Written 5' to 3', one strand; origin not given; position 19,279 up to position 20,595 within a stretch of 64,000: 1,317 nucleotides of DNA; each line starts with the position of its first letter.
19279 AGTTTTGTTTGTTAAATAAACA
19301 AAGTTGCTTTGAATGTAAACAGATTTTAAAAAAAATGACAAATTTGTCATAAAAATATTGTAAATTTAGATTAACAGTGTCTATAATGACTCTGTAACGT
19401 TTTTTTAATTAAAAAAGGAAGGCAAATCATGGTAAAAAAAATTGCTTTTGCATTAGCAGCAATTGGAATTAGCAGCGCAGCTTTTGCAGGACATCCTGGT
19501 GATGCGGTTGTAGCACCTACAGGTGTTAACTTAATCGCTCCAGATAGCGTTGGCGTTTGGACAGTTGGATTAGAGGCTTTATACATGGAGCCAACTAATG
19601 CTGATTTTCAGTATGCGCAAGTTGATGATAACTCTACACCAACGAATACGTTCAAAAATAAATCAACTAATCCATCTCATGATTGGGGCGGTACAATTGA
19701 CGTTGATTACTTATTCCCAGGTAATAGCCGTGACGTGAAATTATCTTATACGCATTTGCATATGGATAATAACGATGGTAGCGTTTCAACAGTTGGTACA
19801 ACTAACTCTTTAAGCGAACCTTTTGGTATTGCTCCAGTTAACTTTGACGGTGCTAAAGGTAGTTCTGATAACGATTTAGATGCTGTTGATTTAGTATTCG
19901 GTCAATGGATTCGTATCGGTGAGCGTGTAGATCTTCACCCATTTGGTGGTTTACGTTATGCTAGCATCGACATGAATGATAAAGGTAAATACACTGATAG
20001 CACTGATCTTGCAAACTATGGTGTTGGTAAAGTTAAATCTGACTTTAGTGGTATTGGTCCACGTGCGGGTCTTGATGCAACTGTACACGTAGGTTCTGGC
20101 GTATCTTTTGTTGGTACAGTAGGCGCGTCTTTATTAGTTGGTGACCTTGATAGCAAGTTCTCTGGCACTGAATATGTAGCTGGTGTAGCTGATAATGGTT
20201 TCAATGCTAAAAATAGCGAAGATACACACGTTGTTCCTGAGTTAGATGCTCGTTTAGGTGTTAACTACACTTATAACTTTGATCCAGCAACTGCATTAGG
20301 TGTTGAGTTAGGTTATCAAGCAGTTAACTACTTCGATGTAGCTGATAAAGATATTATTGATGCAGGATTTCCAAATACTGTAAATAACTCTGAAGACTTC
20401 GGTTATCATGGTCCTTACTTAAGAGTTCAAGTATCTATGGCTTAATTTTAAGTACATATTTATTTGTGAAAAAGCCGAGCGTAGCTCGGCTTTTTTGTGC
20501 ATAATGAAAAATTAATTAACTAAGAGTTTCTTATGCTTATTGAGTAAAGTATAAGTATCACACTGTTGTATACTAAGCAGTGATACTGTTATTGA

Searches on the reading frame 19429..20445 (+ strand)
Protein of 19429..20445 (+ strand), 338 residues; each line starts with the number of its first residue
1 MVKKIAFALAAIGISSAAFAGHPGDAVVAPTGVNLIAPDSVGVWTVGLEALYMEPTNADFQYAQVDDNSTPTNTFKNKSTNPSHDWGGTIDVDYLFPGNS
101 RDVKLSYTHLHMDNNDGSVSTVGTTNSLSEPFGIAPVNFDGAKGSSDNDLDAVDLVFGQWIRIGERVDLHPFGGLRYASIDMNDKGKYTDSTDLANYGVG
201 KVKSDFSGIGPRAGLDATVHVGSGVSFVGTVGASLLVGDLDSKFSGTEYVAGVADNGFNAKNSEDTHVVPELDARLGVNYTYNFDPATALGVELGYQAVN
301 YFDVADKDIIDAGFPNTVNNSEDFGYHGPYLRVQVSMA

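Call 8: search_protein_families(library=pfam, proteins=[window:19429-20445:+])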
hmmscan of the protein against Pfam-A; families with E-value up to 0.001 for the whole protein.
window:19429-20445:+ (338 aa): 1 family
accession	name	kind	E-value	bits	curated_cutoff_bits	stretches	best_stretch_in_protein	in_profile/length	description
PF05150.18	Legionella_OMP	-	7.9e-58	196.1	25.4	1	38-336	3-280/281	Legionella pneumophila major outer membrane protein precursor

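Call 15: find_related_loci(query=A1, collection=genome_contigs, flank=6000)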
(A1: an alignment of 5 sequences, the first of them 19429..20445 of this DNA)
Query A1 (338 aa) in genome_contigs; peptide patterns used: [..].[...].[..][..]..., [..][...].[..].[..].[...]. (x = any residue, [..] = any of these).
289 stretches matched a pattern; 11 encode a relative of the query (tblastn E <= 1e-3); 11 distinct loci.
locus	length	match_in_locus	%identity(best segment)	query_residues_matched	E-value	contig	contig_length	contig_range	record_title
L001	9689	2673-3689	48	1-338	8e-95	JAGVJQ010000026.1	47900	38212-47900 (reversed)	MAG: Gammaproteobacteria bacterium isolate SW_14 c_000000088768, whole genome shotgun sequence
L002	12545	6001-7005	45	2-338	1e-89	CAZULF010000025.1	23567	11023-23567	MAG TPA_asm: uncultured Legionellales bacterium isolate SRP199154_co2_51 genome assembly, contig: NODE_1262_length_23567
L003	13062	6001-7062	45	1-338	9e-88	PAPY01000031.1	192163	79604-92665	MAG: Legionellales bacterium isolate SP151 MHASMcontig_173838, whole genome shotgun sequence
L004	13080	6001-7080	43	1-338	1e-86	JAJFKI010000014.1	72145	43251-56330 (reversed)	MAG: Gammaproteobacteria bacterium isolate OFTM187 OFTM187_13, whole genome shotgun sequence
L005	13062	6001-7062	41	1-338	5e-74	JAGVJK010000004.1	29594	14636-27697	MAG: Gammaproteobacteria bacterium isolate SW_25 c_000000001438, whole genome shotgun sequence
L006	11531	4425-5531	42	1-338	5e-83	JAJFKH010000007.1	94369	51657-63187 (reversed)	MAG: Gammaproteobacteria bacterium isolate OFTM143 OFTM143_6, whole genome shotgun sequence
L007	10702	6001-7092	29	1-334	8e-32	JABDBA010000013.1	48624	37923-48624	MAG: Gammaproteobacteria bacterium isolate BWMinControl_Nextera7_MAG1 3300020737.a:Ga0206983_113, whole genome shotgun s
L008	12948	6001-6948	27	1-335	2e-23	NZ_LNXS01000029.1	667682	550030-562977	Legionella anisa strain WA-316-C3 Lani_ctg029, whole genome shotgun sequence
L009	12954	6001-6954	26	1-335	4e-23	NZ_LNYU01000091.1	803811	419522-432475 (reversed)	Legionella santicrucis strain SC-63-C7 Lsan_ctg091, whole genome shotgun sequence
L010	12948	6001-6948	26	1-335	1e-22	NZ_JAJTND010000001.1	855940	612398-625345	Legionella resiliens strain 8cVS16 C1, whole genome shotgun sequence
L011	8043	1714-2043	39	232-338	6e-22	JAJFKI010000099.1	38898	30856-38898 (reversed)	MAG: Gammaproteobacteria bacterium isolate OFTM187 OFTM187_98, whole genome shotgun sequence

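Call 21: find_homologous_proteins(query=window:19429-20445:+, max_evalue=1e-20)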
Query window:19429-20445:+ (338 aa): 83 proteins with E <= 1e-20 among 6744 candidates.
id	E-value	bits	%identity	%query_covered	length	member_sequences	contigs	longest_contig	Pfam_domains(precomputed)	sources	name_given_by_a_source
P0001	1.5e-193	661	88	99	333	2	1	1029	PF05150.19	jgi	jgi:hypothetical protein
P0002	2.9e-164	564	75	100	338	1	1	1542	PF05150.19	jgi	jgi:hypothetical protein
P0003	1.2e-160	553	74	100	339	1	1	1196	PF05150.19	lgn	-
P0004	1.1e-154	533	71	100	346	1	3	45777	PF05150.19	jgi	-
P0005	2.5e-154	532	71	100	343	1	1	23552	PF05150.19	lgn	-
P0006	3.5e-154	531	71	100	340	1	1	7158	PF05150.19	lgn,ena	-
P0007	3.0e-149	515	69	100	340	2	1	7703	PF05150.19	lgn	-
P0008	3.4e-149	515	100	68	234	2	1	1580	PF05150.19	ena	-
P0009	3.5e-149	515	82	85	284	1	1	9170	PF05150.19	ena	-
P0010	8.8e-149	513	67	100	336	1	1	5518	PF05150.19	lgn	-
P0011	3.5e-148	512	70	100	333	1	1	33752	PF05150.19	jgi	jgi:hypothetical protein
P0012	5.3e-145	501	68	100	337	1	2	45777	PF05150.19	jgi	-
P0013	1.8e-140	486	65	95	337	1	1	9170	PF05150.19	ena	-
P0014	1.9e-130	453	60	100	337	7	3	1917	PF05150.19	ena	-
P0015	9.4e-127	441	60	100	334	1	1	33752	PF05150.19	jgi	jgi:hypothetical protein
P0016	4.0e-124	432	58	100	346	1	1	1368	PF05150.19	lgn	-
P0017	1.9e-118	414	57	100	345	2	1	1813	PF05150.19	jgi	jgi:hypothetical protein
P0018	1.9e-117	410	58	100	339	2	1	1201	PF05150.19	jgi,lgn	jgi:hypothetical protein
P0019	1.2e-116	408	56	100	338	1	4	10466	PF05150.19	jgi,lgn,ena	-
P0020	1.3e-116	408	57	100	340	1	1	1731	PF05150.19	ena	-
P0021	2.1e-113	397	57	100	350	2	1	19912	PF05150.19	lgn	-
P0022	1.0e-112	395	57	100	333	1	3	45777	PF05150.19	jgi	-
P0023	3.2e-112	393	54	100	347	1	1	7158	PF05150.19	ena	-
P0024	1.0e-111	392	57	97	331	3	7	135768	PF05150.19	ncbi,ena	-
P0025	2.1e-106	374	51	100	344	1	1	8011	PF05150.19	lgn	-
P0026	3.3e-99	350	50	100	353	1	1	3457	PF05150.19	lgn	-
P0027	4.3e-97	344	51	100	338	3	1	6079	PF05150.19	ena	-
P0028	6.5e-97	343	49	100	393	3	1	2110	PF05150.19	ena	-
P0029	5.2e-96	340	49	99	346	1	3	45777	PF05150.19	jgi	-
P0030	6.1e-96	340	49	100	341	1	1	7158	PF05150.19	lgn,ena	-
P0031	7.8e-96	339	50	100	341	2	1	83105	PF05150.19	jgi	-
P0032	3.2e-95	337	52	100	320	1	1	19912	PF05150.19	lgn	-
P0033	2.0e-94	335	49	100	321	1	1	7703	PF05150.19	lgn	-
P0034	3.7e-94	334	51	100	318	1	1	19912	PF05150.19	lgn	-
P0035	2.3e-92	328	49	100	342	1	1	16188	PF05150.19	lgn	-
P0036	1.3e-91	326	50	100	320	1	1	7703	PF05150.19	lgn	-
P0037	1.3e-91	326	46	100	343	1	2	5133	PF05150.19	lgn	-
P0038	1.9e-91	325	49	100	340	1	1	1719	PF05150.19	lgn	-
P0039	2.2e-91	325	51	100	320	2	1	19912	PF05150.19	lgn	-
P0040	5.1e-91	324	49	100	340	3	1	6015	PF05150.19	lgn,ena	-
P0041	2.7e-90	321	47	100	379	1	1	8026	PF05150.19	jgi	-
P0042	6.8e-89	317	47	100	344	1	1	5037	PF05150.19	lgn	-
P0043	1.3e-88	316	46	100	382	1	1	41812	PF05150.19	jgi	-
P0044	9.5e-88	313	49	100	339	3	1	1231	PF05150.19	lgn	-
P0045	1.5e-85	306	44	100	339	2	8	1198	PF05150.19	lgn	-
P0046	1.8e-85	305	44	100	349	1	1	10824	PF05150.19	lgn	-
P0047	4.1e-85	304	46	99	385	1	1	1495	PF05150.19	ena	-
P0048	7.3e-85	303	46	100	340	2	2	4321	PF05150.19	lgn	-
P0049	3.8e-84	301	46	100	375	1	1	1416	PF05150.19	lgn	-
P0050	4.3e-83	298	45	100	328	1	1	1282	PF05150.19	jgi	-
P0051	7.8e-83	297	45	100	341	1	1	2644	PF05150.19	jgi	jgi:hypothetical protein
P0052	1.9e-81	292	44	100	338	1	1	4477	PF05150.19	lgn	-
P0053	6.6e-81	290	44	100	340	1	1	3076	PF05150.19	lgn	-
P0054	1.2e-80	289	45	100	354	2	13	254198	PF05150.19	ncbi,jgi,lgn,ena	-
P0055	3.3e-80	288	46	100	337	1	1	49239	PF05150.19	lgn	-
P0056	1.1e-79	286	44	99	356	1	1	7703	PF05150.19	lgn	-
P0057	5.5e-79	284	45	100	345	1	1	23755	PF05150.19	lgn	-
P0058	7.7e-78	280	42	100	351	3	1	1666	PF05150.19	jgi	jgi:hypothetical protein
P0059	3.2e-77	278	44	99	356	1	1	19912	PF05150.19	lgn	-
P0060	4.5e-77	278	44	100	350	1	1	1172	PF05150.19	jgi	-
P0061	2.6e-76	275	43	100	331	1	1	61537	PF05150.19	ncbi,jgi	jgi:hypothetical protein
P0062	3.6e-76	275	45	96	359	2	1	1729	PF05150.19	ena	-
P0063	5.1e-75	271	44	100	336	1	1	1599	PF05150.19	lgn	-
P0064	1.3e-74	270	43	99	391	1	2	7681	PF05150.19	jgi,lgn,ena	-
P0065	4.0e-73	265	41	99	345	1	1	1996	PF05150.19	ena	-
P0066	3.8e-70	255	43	100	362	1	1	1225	PF05150.19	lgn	-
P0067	1.9e-69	253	40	100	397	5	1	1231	PF05150.19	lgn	-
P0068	7.7e-69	251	42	100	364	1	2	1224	PF05150.19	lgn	-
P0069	8.0e-68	247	41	100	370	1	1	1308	PF05150.19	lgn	-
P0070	1.5e-66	243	40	100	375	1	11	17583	PF05150.19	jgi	jgi:hypothetical protein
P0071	2.9e-66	242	41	93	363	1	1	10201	PF05150.19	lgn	-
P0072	7.6e-66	241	38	100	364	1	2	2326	PF05150.19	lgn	-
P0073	6.9e-65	238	38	99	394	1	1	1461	PF05150.19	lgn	-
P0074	6.9e-64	234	41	100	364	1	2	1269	PF05150.19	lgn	-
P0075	1.2e-62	230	40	100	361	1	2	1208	PF05150.19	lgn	-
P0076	1.3e-62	230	39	100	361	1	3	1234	PF05150.19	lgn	-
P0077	9.3e-60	221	37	100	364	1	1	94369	PF05150.19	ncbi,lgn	-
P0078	8.0e-58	214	38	100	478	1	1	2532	PF05150.19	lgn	-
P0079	4.2e-57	212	37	91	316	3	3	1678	PF05150.19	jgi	jgi:hypothetical protein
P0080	1.6e-53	200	37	100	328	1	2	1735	PF05150.19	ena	-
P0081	2.5e-53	200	39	100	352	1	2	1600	PF05150.19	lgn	-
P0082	1.9e-41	161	35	95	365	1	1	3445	PF05150.19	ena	-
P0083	2.7e-35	140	31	99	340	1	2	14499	PF05150.19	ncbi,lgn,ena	-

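Call 22: find_encoding_contigs(protein=P0004, flank=10000, max_places=3)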
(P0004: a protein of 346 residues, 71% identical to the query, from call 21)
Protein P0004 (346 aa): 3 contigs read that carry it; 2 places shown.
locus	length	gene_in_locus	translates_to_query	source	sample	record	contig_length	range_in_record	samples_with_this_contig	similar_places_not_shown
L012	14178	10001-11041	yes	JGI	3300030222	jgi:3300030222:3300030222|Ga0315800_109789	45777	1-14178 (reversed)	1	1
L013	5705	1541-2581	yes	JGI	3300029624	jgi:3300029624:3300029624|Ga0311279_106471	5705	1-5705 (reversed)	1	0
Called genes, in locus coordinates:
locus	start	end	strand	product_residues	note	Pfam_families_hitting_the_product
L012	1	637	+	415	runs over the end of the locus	PF11741:AMIN, PF01520:Amidase_3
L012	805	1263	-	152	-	-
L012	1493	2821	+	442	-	PF01743:PolyA_pol, PF12627:PolyA_pol_RNAbd, PF12626:PolyA_pol_arg_C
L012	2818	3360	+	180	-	PF01288:HPPK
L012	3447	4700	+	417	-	PF07690:MFS_1, PF00083:Sugar_tr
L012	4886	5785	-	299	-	PF01745:IPT (faint), PF01715:IPPT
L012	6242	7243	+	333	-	PF05150:Legionella_OMP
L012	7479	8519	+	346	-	PF05150:Legionella_OMP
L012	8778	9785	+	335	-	PF05150:Legionella_OMP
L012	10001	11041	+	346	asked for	PF05150:Legionella_OMP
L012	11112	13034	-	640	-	-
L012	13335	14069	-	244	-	PF01113:DapB_N, PF05173:DapB_C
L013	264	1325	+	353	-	PF05150:Legionella_OMP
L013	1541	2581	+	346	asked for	PF05150:Legionella_OMP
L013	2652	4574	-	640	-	-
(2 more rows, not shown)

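Call 23: find_encoding_contigs(protein=P0009, flank=10000, max_places=2)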
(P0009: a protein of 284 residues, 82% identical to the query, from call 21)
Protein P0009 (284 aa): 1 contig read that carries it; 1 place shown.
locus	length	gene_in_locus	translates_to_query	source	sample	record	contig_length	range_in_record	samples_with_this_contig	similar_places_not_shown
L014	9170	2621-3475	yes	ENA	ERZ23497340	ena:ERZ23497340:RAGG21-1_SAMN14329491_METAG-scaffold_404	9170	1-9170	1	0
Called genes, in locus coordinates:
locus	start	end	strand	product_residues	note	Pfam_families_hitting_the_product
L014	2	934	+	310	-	?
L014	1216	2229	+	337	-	PF05150:Legionella_OMP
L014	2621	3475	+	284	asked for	PF05150:Legionella_OMP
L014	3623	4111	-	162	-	PF04073:tRNA_edit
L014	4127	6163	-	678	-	PF19310:TOP_N, PF01432:Peptidase_M3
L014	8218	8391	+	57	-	-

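Call 24: find_encoding_contigs(protein=P0011, flank=10000, max_places=2)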
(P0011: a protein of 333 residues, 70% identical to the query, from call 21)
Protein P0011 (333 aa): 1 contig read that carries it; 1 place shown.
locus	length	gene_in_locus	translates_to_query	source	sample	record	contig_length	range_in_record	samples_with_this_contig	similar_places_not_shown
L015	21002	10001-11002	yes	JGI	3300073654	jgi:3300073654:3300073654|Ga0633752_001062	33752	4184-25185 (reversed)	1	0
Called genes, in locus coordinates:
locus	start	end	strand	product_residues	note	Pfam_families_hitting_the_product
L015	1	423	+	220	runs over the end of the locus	PF04263:TPK_catalytic, PF04265:TPK_B1_binding (weak)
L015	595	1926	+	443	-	PF01743:PolyA_pol, PF12627:PolyA_pol_RNAbd, PF12626:PolyA_pol_arg_C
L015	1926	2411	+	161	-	PF01288:HPPK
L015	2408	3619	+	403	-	PF07690:MFS_1, PF00083:Sugar_tr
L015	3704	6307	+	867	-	PF00069:Pkinase (faint)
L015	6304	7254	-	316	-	PF01745:IPT (faint), PF01715:IPPT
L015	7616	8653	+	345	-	PF05150:Legionella_OMP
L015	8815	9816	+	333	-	PF05150:Legionella_OMP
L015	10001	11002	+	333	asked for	PF05150:Legionella_OMP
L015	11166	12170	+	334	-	PF05150:Legionella_OMP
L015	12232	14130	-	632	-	-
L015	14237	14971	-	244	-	PF01113:DapB_N, PF03447:NAD_binding_3 (faint), PF05173:DapB_C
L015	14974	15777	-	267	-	PF03437:BtpA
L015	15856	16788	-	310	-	PF01545:Cation_efflux, PF16916:ZT_dimer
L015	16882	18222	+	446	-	-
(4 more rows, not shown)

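Call 25: find_encoding_contigs(protein=P0005, flank=10000, max_places=2)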
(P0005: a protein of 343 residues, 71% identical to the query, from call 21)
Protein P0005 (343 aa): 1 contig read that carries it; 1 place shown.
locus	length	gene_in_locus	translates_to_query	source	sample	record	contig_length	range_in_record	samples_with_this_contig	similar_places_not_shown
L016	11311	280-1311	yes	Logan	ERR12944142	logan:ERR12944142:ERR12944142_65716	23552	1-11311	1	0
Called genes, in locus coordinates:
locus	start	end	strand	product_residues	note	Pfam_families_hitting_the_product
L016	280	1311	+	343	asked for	PF05150:Legionella_OMP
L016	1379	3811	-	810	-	-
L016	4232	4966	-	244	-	PF01113:DapB_N, PF05173:DapB_C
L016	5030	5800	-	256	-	PF03437:BtpA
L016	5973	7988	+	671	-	PF03169:OPT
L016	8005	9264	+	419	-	PF00083:Sugar_tr (weak), PF07690:MFS_1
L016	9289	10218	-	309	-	-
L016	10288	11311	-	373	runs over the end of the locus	PF08331:QueG_DUF1730, PF13187:Fer4_9 (faint), PF25160:LdpA_Fe-S-bd (faint), PF13484:Fer4_16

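Call 26: find_encoding_contigs(protein=P0006, flank=10000, max_places=2)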
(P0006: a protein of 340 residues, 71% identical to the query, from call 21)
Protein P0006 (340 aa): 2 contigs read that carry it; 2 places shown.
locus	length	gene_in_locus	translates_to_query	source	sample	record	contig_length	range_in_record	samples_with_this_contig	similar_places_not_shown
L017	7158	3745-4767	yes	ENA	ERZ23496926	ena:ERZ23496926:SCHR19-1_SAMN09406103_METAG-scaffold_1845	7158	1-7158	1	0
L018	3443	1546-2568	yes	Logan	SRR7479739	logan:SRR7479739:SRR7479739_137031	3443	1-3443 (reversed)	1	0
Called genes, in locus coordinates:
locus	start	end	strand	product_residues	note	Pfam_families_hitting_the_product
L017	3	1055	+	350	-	?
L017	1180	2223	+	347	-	PF05150:Legionella_OMP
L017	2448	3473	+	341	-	PF05150:Legionella_OMP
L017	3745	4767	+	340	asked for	PF05150:Legionella_OMP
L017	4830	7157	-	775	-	?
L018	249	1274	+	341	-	PF05150:Legionella_OMP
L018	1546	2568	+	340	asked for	PF05150:Legionella_OMP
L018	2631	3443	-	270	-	?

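Call 27: find_encoding_contigs(protein=P0007, flank=10000, max_places=2)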
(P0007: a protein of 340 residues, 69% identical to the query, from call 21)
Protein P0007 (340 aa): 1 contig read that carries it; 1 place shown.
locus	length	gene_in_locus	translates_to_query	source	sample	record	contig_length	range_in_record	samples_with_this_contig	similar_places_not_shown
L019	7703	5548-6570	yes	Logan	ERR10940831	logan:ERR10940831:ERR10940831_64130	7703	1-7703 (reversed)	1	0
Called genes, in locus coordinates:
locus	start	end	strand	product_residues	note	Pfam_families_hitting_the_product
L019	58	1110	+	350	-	PF05150:Legionella_OMP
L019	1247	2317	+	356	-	PF05150:Legionella_OMP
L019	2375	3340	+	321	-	PF05150:Legionella_OMP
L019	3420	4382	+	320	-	PF05150:Legionella_OMP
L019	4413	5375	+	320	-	PF05150:Legionella_OMP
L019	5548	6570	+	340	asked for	PF05150:Legionella_OMP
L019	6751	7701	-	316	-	?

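Call 28: find_encoding_contigs(protein=P0021, flank=10000, max_places=2)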
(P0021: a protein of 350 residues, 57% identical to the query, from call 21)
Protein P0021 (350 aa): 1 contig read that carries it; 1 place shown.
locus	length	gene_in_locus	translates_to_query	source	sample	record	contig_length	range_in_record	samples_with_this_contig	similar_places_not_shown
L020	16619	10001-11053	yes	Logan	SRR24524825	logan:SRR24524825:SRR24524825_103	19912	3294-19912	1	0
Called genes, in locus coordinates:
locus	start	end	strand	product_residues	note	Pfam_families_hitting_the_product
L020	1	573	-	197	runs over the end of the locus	PF02660:G3P_acyltransf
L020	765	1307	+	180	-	PF00929:RNase_T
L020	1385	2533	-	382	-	PF08331:QueG_DUF1730, PF13187:Fer4_9 (faint), PF13484:Fer4_16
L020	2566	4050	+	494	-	PF03853:YjeF_N, PF01256:Carb_kinase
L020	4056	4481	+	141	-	PF02367:TsaE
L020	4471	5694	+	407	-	PF11741:AMIN, PF01520:Amidase_3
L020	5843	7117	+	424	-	PF01743:PolyA_pol, PF12627:PolyA_pol_RNAbd, PF12626:PolyA_pol_arg_C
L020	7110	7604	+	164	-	PF01288:HPPK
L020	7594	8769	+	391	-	PF07690:MFS_1, PF00083:Sugar_tr, PF12832:MFS_1_like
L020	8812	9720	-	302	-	PF01715:IPPT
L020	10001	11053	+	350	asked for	PF05150:Legionella_OMP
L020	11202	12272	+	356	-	PF05150:Legionella_OMP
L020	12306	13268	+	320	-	PF05150:Legionella_OMP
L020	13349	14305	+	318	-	PF05150:Legionella_OMP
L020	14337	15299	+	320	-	PF05150:Legionella_OMP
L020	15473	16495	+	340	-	PF05150:Legionella_OMP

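Call 33: find_encoding_contigs(protein=P0024, flank=10000, max_places=3)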
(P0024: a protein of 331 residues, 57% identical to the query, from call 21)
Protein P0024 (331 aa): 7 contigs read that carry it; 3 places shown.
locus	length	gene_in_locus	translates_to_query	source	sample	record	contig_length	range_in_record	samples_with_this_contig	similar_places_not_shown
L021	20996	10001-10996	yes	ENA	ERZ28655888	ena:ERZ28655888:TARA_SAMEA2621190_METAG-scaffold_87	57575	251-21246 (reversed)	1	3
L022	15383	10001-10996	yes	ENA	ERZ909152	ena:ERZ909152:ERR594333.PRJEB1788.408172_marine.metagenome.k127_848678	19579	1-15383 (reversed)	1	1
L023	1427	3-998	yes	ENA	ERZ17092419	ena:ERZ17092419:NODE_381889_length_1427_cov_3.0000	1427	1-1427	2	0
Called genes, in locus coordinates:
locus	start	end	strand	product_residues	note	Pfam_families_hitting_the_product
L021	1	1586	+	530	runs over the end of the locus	PF03853:YjeF_N, PF01256:Carb_kinase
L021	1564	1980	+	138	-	PF02367:TsaE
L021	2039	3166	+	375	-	PF11741:AMIN, PF24837:AMIN-like (faint), PF01520:Amidase_3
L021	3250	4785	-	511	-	-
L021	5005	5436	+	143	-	PF01475:FUR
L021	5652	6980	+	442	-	PF01743:PolyA_pol, PF12627:PolyA_pol_RNAbd, PF12626:PolyA_pol_arg_C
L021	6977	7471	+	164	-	PF01288:HPPK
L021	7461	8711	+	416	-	PF07690:MFS_1, PF00083:Sugar_tr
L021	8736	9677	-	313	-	PF01745:IPT (faint), PF01715:IPPT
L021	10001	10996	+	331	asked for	PF05150:Legionella_OMP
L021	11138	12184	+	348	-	PF05150:Legionella_OMP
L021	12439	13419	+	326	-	PF05150:Legionella_OMP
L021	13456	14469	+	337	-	PF05150:Legionella_OMP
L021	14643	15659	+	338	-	PF05150:Legionella_OMP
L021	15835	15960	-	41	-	-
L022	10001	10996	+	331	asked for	PF05150:Legionella_OMP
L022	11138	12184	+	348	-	PF05150:Legionella_OMP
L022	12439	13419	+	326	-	PF05150:Legionella_OMP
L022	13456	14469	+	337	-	PF05150:Legionella_OMP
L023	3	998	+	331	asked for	PF05150:Legionella_OMP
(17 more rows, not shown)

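Call 34: find_encoding_contigs(protein=P0010, flank=10000, max_places=2)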
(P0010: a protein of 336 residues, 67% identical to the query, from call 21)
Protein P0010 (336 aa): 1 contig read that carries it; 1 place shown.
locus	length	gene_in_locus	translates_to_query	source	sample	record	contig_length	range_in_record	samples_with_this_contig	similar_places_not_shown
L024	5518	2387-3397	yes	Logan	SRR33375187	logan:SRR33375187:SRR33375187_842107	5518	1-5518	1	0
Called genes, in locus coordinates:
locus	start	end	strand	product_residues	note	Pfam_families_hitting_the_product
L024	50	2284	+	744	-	PF00069:Pkinase (faint)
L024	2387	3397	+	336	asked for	PF05150:Legionella_OMP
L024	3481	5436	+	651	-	PF00289:Biotin_carb_N, PF02222:ATP-grasp, PF02786:CPSase_L_D2, PF07478:Dala_Dala_lig_C (weak), PF08443:RimK (faint), PF02785:Biotin_carb_C, PF00364:Biotin_lipoyl, PF25919:BSH_CusB (weak)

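Call 66: find_encoding_contigs(protein=P0019, flank=10000, max_places=4)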
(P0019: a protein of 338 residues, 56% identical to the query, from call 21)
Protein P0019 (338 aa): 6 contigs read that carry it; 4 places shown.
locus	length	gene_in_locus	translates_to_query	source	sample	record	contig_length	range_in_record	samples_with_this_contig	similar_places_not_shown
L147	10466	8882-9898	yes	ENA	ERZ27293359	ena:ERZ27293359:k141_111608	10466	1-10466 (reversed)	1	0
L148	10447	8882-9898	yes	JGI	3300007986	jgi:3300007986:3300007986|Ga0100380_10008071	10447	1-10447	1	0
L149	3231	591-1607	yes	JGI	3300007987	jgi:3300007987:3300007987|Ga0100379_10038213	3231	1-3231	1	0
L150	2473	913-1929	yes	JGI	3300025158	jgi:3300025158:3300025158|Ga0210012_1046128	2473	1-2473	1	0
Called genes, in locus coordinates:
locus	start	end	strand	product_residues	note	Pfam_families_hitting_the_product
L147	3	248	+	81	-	?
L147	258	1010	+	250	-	PF06293:Kdo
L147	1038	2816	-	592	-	-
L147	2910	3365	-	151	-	-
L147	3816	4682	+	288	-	PF01209:Ubie_methyltran, PF00891:Methyltransf_2, PF13489:Methyltransf_23, PF05148:Methyltransf_8 (faint), PF08241:Methyltransf_11, PF08242:Methyltransf_12, PF13649:Methyltransf_25, PF13847:Methyltransf_31, +1 more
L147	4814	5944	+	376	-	PF01637:ATPase_2 (weak), PF13173:AAA_14 (faint)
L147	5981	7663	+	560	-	-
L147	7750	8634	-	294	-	PF01715:IPPT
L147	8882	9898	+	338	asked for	PF05150:Legionella_OMP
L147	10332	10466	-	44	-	?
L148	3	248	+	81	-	?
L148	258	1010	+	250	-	PF06293:Kdo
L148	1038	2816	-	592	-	-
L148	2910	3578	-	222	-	-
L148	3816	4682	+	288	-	PF01209:Ubie_methyltran, PF00891:Methyltransf_2, PF13489:Methyltransf_23, PF05148:Methyltransf_8 (faint), PF08241:Methyltransf_11, PF08242:Methyltransf_12, PF13649:Methyltransf_25, PF13847:Methyltransf_31, +1 more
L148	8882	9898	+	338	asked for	PF05150:Legionella_OMP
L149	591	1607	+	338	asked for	PF05150:Legionella_OMP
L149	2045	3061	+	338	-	PF05150:Legionella_OMP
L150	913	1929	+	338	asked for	PF05150:Legionella_OMP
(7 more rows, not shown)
